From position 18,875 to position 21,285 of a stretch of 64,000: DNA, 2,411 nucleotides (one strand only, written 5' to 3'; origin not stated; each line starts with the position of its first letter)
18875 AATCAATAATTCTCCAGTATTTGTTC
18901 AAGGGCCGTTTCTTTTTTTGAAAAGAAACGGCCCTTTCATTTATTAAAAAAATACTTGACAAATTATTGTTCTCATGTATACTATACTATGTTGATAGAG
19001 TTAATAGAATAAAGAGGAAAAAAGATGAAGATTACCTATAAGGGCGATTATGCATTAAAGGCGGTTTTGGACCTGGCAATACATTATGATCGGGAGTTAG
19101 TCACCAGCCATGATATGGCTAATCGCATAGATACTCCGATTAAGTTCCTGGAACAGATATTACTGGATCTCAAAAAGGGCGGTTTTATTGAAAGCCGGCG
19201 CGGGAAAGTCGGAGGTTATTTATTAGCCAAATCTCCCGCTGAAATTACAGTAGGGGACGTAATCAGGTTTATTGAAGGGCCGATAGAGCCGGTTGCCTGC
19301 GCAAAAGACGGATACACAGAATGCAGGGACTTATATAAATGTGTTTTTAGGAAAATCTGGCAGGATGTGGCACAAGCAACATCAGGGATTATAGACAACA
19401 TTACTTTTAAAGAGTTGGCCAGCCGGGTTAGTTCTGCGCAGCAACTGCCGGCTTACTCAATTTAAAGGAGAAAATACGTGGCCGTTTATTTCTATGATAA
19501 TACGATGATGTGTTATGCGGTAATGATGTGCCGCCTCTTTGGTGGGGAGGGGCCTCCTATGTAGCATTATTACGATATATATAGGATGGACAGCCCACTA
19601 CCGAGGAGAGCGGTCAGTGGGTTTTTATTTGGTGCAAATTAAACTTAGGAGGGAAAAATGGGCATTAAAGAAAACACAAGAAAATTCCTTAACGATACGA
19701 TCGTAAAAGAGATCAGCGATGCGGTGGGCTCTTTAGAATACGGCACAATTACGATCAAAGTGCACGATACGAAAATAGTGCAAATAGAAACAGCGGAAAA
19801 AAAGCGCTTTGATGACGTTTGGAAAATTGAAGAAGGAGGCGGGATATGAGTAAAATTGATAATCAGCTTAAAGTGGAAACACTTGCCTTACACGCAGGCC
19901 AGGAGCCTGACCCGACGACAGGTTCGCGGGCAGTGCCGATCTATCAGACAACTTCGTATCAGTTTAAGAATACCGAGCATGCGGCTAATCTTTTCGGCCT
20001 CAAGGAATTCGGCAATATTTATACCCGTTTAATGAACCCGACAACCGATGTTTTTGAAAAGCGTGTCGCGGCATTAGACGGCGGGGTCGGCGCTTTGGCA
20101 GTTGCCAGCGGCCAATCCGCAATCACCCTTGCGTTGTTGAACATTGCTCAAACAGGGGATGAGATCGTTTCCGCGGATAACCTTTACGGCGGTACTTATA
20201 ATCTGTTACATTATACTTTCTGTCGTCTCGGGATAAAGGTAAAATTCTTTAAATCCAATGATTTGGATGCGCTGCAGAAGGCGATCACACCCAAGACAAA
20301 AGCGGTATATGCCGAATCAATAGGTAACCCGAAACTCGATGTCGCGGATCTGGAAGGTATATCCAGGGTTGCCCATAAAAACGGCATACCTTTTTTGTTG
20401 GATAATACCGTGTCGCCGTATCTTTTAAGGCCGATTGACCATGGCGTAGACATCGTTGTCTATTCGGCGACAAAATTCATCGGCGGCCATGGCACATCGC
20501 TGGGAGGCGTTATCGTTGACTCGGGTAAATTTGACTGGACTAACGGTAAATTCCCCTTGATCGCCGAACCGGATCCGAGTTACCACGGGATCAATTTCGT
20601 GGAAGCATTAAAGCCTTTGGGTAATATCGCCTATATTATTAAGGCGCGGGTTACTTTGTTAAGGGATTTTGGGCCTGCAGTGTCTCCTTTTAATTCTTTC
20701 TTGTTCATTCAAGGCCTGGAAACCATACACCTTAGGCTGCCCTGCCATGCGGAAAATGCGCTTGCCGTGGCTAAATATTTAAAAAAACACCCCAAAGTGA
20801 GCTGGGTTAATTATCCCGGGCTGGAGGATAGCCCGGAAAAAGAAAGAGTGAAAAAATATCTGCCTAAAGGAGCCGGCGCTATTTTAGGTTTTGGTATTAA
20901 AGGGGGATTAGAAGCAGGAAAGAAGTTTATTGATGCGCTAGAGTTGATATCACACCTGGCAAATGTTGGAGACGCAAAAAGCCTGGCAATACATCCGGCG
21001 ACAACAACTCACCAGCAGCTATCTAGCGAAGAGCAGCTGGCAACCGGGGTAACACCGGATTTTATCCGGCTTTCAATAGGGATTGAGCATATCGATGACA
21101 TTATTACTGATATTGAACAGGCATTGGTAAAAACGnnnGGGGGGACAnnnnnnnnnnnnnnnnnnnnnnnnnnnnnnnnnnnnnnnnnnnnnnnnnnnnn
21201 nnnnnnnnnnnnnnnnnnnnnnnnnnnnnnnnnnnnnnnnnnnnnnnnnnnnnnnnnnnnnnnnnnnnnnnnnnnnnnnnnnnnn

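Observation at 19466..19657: Met/Cys-rich leader ORF plus terminator: candidate ribosome-mediated attenuator for the metY-cysK-metX-metW operon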

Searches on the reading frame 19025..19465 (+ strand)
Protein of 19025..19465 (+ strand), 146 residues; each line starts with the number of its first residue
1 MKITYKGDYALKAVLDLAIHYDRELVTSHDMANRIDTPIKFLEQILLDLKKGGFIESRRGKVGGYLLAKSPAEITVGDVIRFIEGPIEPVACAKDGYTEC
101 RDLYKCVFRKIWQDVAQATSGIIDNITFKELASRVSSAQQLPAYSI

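Call 6: search_protein_families(library=pfam, proteins=[window:19025-19465:+])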
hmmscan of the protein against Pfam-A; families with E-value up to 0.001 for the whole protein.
window:19025-19465:+ (146 aa): 1 family
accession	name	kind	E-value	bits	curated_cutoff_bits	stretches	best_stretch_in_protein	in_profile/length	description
PF02082.26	Rrf2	-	8.1e-37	126.8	30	1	4-133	2-131/132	Iron-dependent Transcriptional regulator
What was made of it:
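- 19025..19465 (+): Rrf2-family transcriptional regulator gene. Pfam PF02082 E=8e-37 (call 6).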

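Call 15: find_related_loci(query=window:19025-19462:+, collection=metagenome_contigs, flank=3000)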
Query window:19025-19462:+ (146 aa) in metagenome_contigs; peptide patterns used: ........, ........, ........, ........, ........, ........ (x = any residue, [..] = any of these).
476 stretches matched a pattern; 236 encode a relative of the query (tblastn E <= 1e-3); the best 80 are kept; 80 distinct loci.
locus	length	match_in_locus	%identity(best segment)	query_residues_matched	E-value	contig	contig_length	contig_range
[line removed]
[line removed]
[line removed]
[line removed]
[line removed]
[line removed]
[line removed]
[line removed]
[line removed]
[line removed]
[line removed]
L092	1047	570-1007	68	1-146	8e-76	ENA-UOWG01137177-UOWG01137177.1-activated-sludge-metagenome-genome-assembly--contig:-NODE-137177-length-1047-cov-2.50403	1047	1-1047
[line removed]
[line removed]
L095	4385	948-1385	67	1-146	7e-69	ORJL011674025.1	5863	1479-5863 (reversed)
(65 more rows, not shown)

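Call 83: search_protein_families(library=ncbifam, proteins=[window:19025-19465:+], max_evalue=0.00001)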
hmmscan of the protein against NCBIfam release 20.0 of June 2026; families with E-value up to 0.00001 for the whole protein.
window:19025-19465:+ (146 aa): 7 families
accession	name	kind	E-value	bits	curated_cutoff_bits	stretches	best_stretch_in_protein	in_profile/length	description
TIGR00738.1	rrf2_super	superfamily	5.3e-34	117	73.3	1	1-132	1-131/132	Rrf2 family transcriptional regulator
TIGR02010.1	IscR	equivalog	1.7e-28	99.2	207.55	1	1-133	1-131/135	Fe-S cluster assembly transcriptional regulator IscR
NF047409.1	Cys_reg_CymR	equivalog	6.5e-27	94.4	195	1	1-139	1-131/139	cysteine metabolism transcriptional regulator CymR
NF008110.0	PRK10857.1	equivalog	2.3e-24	86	275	1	1-133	1-131/164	Fe-S cluster assembly transcriptional regulator IscR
TIGR02944.1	suf_reg_Xantho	equivalog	4.6e-16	59.4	110.65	1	2-129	3-128/130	SUF system Fe-S cluster assembly regulator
NF008886.0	PRK11920.1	equivalog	1.2e-13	51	193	1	1-135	1-134/153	iron-responsive transcriptional regulator RirA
NF008240.0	PRK11014.1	equivalog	4.5e-13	49.4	182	1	1-133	1-129/141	nitric oxide-sensing transcriptional repressor NsrR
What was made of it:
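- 19025..19465 (+): NCBIfam superfamily TIGR00738; scores are below the IscR and CymR equivalog cut-offs (call 83).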

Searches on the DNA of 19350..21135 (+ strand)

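Call 4: search_rna_families(source=window, start=19350, end=19750, threshold=evalue, max_evalue=10, show_alignments=3)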
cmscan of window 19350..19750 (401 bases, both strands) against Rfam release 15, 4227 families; matches with E-value up to 10: 1.
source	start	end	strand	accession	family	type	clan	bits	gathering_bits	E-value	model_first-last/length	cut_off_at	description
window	19534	19609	+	RF00246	mir-135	Gene; miRNA;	-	18.8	59.2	0.24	1-88/88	no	mir-135 microRNA precursor family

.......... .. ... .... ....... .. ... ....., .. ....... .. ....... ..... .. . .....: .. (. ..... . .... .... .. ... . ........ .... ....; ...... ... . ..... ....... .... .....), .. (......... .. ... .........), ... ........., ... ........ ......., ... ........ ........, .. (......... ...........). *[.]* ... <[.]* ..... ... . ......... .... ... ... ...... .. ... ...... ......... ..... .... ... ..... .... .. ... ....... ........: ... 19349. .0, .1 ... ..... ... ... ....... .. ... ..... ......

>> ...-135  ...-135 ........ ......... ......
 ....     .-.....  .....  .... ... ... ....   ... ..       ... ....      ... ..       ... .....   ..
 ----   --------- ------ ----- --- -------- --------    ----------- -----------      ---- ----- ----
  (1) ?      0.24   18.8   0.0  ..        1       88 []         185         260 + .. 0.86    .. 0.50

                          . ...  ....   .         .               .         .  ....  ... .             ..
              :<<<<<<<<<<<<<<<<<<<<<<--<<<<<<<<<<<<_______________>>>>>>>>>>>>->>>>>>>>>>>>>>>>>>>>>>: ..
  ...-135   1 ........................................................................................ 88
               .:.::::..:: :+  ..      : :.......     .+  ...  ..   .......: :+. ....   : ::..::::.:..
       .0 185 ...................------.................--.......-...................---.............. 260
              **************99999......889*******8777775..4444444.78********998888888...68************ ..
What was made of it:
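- On SAM riboswitches (SAM-I, II, III, IV, V, VI) and T-box leaders: The only hit at E<=10 in 19350-19750 is a spurious mir-135 match (call 4).
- No Rfam hit, even at E<=10, in the window leader (call 4).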

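Call 58: build_rna_model(alignment_id=A3, structure=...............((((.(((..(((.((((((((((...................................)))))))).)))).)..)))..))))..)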
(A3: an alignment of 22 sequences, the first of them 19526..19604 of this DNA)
Model R1 built from alignment A3 (22 sequences, 102 columns); structure: as given.
model positions 84; base pairs 20; branch points 0; effective number of sequences 12.43; information 0.676 bits per position. Calibrated on 0.2 Mb of random sequence (short: E-values are rough).
structure used (alignment columns):
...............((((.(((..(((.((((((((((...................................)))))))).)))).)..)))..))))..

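Call 59: search_with_rna_model(model_id=R1, sources=[window, L021, L083, L085, L087, L104, L108, L109, L111, L123, L130, L137, L144, L147, L153, L118, L156, L171, L167, L177, L162, L173, L150, L091, L082], make_alignment=true, max_evalue=0.01)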
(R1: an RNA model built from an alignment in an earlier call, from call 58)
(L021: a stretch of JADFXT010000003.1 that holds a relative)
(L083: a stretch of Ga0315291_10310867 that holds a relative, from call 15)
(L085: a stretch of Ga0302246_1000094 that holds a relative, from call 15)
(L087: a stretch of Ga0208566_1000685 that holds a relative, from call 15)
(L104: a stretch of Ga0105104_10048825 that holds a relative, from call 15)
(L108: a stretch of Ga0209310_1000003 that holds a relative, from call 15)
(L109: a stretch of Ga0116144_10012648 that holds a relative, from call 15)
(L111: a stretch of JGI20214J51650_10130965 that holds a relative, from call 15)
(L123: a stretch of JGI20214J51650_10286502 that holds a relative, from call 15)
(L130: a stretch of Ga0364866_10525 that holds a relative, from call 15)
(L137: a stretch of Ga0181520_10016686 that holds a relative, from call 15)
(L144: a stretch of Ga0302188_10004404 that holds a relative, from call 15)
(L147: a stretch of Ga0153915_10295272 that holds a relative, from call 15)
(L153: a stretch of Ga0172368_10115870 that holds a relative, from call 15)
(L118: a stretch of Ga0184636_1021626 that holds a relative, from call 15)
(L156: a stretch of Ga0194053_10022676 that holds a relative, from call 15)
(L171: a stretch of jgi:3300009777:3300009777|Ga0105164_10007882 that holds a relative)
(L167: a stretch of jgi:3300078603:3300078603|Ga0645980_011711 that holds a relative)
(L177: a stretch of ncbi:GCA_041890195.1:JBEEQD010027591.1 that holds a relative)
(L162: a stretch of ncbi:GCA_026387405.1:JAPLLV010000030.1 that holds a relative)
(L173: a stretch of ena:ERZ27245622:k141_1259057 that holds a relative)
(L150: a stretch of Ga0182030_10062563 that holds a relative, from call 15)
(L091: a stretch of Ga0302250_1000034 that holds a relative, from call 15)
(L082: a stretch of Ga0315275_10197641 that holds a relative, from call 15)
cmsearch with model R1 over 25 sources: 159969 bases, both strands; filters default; matches with E-value up to 0.01: 22.
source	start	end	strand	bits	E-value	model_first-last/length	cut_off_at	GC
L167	2039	2121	+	92.3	1.5e-25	1-84/84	no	0.46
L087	558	638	+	86.3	1e-23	1-84/84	no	0.46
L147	958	1040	+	78.6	2.5e-21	1-84/84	no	0.55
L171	1087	1182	+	76.1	1.5e-20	1-84/84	no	0.5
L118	1426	1508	+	75.4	2.4e-20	1-84/84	no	0.42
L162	2867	2951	+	71.1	5e-19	1-84/84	no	0.54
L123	786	868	+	70.7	6.7e-19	1-84/84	no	0.54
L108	3506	3591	+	70.3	8.7e-19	1-84/84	no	0.49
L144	3513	3598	+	69.7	1.3e-18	1-84/84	no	0.51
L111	1506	1588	+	68.8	2.6e-18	1-84/84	no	0.48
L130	3513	3598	+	68.6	3e-18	1-84/84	no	0.55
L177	1248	1330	+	68.1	4.2e-18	1-84/84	no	0.46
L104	1305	1383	+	66.9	1e-17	1-84/84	no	0.57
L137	3512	3594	+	62.4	2.3e-16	1-84/84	no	0.55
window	19526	19604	+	62.1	3e-16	1-84/84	no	0.51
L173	214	296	+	57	1.1e-14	1-84/84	no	0.39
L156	272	352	+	56.8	1.2e-14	1-84/84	no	0.41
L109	498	578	+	55.9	2.4e-14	1-84/84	no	0.43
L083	1359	1437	+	54.7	5.7e-14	1-84/84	no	0.48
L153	1155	1234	+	53.8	1e-13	1-84/84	no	0.5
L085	3491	3570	+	49.1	3e-12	1-84/84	no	0.49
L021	2670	2757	+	41.9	5e-10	1-84/84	no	0.49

Alignment A4: 22 matches aligned to the model, 108 columns, each read 5' to 3' on its own strand. Consensus structure (alignment columns), stored with it:
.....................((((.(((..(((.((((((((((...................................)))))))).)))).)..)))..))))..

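Call 63: search_rna_families(sources=[L167, L087, L147, L123, L156, L130, L108, L171, L177, L021, L153, L111], threshold=gathering)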
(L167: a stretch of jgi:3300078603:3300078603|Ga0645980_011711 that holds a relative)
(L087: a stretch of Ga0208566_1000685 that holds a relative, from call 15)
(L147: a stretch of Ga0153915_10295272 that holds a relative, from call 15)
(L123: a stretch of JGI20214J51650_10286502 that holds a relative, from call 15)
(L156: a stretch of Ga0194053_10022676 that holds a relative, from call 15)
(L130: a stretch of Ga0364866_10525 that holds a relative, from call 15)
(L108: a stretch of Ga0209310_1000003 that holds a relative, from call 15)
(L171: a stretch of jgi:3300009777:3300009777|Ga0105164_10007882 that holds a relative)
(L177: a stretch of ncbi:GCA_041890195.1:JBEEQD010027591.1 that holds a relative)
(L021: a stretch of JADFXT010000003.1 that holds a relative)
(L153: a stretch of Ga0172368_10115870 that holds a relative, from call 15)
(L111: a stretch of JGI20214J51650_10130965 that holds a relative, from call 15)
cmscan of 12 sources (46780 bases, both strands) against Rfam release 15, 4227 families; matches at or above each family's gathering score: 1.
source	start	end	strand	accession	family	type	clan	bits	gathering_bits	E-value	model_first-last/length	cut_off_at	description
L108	1830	1944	+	RF00059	TPP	Cis-reg; riboswitch;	-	64.1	54.3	2e-10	1-105/105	no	TPP riboswitch aptamer (THI element)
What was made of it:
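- On SAM riboswitches (SAM-I, II, III, IV, V, VI) and T-box leaders: No family matches the leader in twelve homologous loci (call 63).
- No hit at gathering thresholds in twelve homologous loci (call 63).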

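Call 66: search_rna_families(sources=[L001, L002, L003, L004, L005, L006, L007, L008, L010, L013, L014, L016, L017, L071, L023, L012], threshold=gathering)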
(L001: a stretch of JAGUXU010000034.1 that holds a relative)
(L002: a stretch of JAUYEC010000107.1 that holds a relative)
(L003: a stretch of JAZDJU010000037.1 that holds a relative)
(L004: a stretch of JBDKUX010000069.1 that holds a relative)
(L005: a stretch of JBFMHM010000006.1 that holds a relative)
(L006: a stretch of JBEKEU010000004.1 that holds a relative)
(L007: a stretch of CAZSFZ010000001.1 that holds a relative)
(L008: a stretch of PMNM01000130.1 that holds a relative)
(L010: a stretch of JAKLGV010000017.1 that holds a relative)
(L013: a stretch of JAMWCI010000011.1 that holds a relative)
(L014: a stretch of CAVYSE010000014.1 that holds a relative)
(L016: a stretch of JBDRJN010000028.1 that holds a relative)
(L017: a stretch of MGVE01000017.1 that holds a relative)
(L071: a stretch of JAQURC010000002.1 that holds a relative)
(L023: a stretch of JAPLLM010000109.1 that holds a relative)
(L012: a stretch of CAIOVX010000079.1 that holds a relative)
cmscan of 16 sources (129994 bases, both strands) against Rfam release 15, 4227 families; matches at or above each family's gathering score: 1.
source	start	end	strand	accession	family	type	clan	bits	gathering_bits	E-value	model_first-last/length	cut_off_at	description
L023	7862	7973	+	RF00059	TPP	Cis-reg; riboswitch;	-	71.1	54.3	1.1e-11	1-105/105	no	TPP riboswitch aptamer (THI element)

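Call 70: search_rna_families(sources=[L073, L078, L039, L051, L045, L058, L059, L060, L064, L069, L072, L077, L050, L043, L065, L055, L020], threshold=gathering)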
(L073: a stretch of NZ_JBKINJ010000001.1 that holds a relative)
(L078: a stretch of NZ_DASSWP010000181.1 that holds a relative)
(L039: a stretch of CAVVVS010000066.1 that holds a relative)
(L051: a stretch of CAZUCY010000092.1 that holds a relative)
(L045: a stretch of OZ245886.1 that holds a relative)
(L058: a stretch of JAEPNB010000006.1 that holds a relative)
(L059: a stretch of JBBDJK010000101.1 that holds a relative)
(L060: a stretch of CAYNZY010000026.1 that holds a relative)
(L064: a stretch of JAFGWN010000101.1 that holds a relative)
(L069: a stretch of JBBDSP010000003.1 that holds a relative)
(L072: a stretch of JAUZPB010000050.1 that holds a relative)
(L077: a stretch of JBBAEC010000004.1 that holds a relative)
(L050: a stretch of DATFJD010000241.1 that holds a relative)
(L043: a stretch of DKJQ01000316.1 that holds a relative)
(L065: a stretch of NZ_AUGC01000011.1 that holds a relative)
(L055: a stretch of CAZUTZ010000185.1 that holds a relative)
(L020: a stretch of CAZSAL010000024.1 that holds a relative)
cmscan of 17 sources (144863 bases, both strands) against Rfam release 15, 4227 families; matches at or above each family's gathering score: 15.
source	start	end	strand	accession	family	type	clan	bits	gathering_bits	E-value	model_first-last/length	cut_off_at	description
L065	3614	3722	+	RF00162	SAM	Cis-reg; riboswitch;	CL00012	82.8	44.4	1.1e-17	1-108/108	no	SAM riboswitch aptamer (S box leader)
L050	2085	2205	+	RF00162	SAM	Cis-reg; riboswitch;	CL00012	78.9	44.4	1.5e-16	1-108/108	no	SAM riboswitch aptamer (S box leader)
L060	2604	2736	+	RF00162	SAM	Cis-reg; riboswitch;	CL00012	78.2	44.4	2.4e-16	1-108/108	no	SAM riboswitch aptamer (S box leader)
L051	3728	3855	+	RF00162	SAM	Cis-reg; riboswitch;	CL00012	77.6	44.4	3.8e-16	1-108/108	no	SAM riboswitch aptamer (S box leader)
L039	3663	3786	+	RF00162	SAM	Cis-reg; riboswitch;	CL00012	75.3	44.4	1.7e-15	1-108/108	no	SAM riboswitch aptamer (S box leader)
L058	3775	3899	+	RF00162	SAM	Cis-reg; riboswitch;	CL00012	75.1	44.4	1.9e-15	1-108/108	no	SAM riboswitch aptamer (S box leader)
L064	2831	2960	+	RF00162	SAM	Cis-reg; riboswitch;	CL00012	74.6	44.4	2.8e-15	1-108/108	no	SAM riboswitch aptamer (S box leader)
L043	218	359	+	RF00162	SAM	Cis-reg; riboswitch;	CL00012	74.5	44.4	3e-15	1-108/108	no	SAM riboswitch aptamer (S box leader)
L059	2645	2788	+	RF00162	SAM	Cis-reg; riboswitch;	CL00012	73.6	44.4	5.2e-15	1-108/108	no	SAM riboswitch aptamer (S box leader)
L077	3789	3922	+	RF00162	SAM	Cis-reg; riboswitch;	CL00012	72.2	44.4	1.3e-14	1-108/108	no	SAM riboswitch aptamer (S box leader)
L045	3761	3885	+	RF00162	SAM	Cis-reg; riboswitch;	CL00012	71.5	44.4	2.1e-14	1-108/108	no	SAM riboswitch aptamer (S box leader)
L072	3697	3815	+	RF00162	SAM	Cis-reg; riboswitch;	CL00012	70.2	44.4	5.1e-14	1-108/108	no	SAM riboswitch aptamer (S box leader)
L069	3152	3290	+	RF00162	SAM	Cis-reg; riboswitch;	CL00012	67.6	44.4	3e-13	1-108/108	no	SAM riboswitch aptamer (S box leader)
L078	3702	3837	+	RF00162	SAM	Cis-reg; riboswitch;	CL00012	64.9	44.4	1.8e-12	1-108/108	no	SAM riboswitch aptamer (S box leader)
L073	3681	3819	+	RF00162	SAM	Cis-reg; riboswitch;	CL00012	63.4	44.4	5.1e-12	1-108/108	no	SAM riboswitch aptamer (S box leader)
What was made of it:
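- Closest known: SAM-I. Different: In the Balneolaceae, Bacteroidota and Ignavibacteria loci, the analogous Met/Cys mini-ORF with its terminator stands in tandem with a bona fide SAM-I aptamer, usually upstream of it (call 70).
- SAM-I is present next to the analogous leaders in the Balneolaceae, Bacteroidota and Ignavibacteria loci (call 70).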

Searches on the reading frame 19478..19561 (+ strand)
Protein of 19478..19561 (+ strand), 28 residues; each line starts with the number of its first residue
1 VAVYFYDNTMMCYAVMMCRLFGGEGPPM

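Call 40: search_protein_families(library=ncbifam, proteins=[window:19478-19561:+], max_evalue=10)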
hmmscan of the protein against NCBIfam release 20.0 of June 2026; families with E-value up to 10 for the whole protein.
seq(28 aa): 0 families
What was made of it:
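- Tried and rejected: NCBIfam gave no hit (call 40).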

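Call 80: list_cluster_members(proteins=[window:19478-19561:+, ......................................, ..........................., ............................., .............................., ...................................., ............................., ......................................])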
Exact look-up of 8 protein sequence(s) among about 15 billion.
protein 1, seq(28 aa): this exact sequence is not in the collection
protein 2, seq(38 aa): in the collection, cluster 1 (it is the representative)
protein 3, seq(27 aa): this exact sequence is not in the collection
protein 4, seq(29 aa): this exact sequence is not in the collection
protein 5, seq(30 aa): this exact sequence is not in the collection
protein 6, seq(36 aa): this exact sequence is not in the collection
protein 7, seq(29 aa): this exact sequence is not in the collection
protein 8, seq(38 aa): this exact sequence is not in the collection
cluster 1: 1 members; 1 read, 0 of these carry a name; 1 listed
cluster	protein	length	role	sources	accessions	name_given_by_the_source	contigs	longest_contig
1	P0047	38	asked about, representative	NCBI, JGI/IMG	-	-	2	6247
